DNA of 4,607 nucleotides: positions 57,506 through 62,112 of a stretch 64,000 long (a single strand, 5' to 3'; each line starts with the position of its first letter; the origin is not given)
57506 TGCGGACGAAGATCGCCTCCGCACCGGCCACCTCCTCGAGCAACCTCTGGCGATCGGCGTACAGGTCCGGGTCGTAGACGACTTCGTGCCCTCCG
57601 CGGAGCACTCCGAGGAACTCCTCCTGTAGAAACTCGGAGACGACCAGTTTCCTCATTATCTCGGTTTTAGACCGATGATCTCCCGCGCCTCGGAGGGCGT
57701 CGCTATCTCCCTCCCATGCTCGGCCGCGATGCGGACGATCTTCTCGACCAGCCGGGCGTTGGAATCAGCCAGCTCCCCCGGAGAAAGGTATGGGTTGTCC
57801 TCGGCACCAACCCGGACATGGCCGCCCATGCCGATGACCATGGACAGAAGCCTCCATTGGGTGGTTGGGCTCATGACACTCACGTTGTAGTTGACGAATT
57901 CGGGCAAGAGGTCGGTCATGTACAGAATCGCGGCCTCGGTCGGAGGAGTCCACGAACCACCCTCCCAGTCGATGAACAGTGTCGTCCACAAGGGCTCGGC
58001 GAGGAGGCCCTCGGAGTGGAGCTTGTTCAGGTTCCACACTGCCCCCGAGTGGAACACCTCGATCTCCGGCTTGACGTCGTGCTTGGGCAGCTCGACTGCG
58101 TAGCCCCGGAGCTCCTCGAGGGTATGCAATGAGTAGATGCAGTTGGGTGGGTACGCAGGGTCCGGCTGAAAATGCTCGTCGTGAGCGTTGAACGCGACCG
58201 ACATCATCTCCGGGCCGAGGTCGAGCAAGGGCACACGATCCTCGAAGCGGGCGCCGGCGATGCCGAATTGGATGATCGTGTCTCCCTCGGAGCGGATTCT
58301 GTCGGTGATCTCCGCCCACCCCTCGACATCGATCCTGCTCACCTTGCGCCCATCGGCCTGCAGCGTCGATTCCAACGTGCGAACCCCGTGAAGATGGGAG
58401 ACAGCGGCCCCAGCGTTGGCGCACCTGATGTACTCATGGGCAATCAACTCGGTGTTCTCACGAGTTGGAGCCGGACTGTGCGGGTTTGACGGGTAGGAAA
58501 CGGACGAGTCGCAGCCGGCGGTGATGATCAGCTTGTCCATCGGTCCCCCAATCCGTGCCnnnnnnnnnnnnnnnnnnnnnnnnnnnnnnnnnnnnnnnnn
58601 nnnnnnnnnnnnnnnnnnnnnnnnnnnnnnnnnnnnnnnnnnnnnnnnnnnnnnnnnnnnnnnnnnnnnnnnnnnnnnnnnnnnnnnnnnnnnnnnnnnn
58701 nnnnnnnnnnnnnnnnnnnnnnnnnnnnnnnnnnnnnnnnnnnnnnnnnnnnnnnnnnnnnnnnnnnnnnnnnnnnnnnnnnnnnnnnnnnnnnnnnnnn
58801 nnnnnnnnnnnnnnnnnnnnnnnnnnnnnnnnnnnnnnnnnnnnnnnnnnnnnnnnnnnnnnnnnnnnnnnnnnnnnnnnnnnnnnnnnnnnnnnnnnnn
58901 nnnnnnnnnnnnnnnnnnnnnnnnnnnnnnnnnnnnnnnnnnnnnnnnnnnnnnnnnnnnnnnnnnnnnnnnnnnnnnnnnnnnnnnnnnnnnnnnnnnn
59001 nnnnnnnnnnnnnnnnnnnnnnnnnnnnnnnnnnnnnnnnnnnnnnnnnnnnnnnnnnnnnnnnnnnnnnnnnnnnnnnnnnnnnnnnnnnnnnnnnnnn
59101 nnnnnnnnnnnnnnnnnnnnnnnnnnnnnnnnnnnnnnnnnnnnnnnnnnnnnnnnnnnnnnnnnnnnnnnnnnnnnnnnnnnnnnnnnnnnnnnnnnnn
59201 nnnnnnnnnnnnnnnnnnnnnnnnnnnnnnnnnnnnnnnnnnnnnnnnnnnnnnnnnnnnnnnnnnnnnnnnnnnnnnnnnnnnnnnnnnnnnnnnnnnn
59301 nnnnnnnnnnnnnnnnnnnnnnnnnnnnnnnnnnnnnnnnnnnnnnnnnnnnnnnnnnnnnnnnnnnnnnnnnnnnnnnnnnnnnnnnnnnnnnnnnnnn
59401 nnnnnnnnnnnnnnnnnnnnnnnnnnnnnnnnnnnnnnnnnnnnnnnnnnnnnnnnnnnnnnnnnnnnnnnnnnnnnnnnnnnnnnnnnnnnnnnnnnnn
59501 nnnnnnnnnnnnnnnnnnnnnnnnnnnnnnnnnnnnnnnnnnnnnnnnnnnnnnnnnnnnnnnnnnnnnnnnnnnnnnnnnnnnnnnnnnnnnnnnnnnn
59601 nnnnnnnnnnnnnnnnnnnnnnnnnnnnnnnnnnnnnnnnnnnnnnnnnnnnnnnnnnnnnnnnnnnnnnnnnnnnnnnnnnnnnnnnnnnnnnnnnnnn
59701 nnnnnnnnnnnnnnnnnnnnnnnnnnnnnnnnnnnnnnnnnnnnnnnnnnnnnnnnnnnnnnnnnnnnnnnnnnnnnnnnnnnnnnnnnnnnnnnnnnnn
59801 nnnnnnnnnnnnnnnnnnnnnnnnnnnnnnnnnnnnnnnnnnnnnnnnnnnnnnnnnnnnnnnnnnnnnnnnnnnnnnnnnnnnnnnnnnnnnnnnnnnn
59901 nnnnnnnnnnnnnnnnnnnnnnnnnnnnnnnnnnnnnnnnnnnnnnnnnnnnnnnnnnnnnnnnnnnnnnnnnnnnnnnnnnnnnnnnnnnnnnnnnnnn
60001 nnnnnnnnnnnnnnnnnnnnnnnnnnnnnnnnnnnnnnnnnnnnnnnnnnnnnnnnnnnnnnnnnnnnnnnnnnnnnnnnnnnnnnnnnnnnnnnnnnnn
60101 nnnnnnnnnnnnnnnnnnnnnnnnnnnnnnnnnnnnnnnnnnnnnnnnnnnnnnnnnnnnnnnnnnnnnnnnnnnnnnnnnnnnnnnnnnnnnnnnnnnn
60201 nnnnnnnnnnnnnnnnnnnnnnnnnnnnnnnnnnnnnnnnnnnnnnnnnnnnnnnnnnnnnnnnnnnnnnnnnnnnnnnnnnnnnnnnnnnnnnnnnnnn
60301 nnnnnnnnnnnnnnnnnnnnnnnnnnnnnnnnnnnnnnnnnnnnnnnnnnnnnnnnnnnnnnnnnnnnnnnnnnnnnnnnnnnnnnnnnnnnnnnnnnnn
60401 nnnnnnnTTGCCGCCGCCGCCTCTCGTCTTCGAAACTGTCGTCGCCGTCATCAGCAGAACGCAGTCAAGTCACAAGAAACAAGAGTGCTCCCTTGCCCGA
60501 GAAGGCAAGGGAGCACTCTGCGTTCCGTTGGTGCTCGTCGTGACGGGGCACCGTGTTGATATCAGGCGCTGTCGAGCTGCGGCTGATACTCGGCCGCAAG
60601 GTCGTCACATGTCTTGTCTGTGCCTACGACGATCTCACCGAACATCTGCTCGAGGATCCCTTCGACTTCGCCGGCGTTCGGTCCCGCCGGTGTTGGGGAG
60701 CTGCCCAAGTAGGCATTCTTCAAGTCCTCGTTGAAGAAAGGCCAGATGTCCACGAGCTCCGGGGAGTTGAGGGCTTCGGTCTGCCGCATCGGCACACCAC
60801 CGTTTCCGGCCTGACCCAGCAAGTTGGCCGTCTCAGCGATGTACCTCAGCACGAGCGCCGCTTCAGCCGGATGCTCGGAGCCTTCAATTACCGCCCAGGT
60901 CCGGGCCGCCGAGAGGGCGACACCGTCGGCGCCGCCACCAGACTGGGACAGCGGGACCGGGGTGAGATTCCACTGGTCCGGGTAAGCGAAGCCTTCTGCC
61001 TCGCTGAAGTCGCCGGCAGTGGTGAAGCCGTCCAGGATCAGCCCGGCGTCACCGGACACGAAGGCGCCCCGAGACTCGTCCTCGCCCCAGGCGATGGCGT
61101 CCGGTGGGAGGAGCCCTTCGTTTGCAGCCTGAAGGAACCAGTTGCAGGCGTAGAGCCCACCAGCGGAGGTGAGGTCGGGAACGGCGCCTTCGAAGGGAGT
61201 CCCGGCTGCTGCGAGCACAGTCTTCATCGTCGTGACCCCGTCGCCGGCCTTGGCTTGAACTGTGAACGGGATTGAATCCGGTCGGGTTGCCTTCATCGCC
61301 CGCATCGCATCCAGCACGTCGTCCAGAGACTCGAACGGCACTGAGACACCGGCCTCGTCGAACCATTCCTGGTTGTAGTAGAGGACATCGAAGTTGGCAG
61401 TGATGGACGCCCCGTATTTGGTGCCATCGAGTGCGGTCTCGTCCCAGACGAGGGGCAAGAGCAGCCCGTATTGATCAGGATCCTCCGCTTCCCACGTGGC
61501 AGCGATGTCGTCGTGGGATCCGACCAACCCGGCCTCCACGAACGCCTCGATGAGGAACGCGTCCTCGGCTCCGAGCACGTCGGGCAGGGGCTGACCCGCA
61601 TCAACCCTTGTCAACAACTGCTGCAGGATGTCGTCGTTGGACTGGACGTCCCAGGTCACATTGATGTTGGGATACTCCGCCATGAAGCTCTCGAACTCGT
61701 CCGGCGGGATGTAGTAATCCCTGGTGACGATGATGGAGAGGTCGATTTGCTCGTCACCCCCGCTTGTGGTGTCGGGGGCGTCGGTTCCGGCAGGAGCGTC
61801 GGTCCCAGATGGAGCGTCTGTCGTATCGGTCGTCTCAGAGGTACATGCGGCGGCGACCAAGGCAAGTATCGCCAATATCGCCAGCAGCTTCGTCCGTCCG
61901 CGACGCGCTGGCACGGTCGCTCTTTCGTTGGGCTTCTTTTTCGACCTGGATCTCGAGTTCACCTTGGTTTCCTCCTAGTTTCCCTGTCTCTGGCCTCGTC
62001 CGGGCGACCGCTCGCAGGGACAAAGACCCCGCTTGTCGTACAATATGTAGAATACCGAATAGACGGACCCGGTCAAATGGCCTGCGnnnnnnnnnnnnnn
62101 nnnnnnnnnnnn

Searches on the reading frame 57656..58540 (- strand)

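Call 29: search_protein_families(library=pfam, proteins=[window:57656-58540:-], max_evalue=0.0001)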
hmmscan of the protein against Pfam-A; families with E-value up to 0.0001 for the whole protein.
window:57656-58540:- (294 aa): 1 family
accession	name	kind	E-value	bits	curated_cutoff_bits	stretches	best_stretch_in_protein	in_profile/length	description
PF05853.18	BKACE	-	7.9e-50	170.2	24.8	1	3-291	1-274/274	beta-keto acid cleavage enzyme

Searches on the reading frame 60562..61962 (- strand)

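Call 29: search_protein_families(library=pfam, proteins=[window:60562-61962:-], max_evalue=0.0001)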
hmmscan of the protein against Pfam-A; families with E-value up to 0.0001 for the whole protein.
window:60562-61962:- (466 aa): 1 family
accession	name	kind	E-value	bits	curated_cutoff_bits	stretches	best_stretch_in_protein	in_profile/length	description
PF01547.30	SBP_bac_1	-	2.8e-23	83.8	26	1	89-379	13-304/307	Bacterial extracellular solute-binding protein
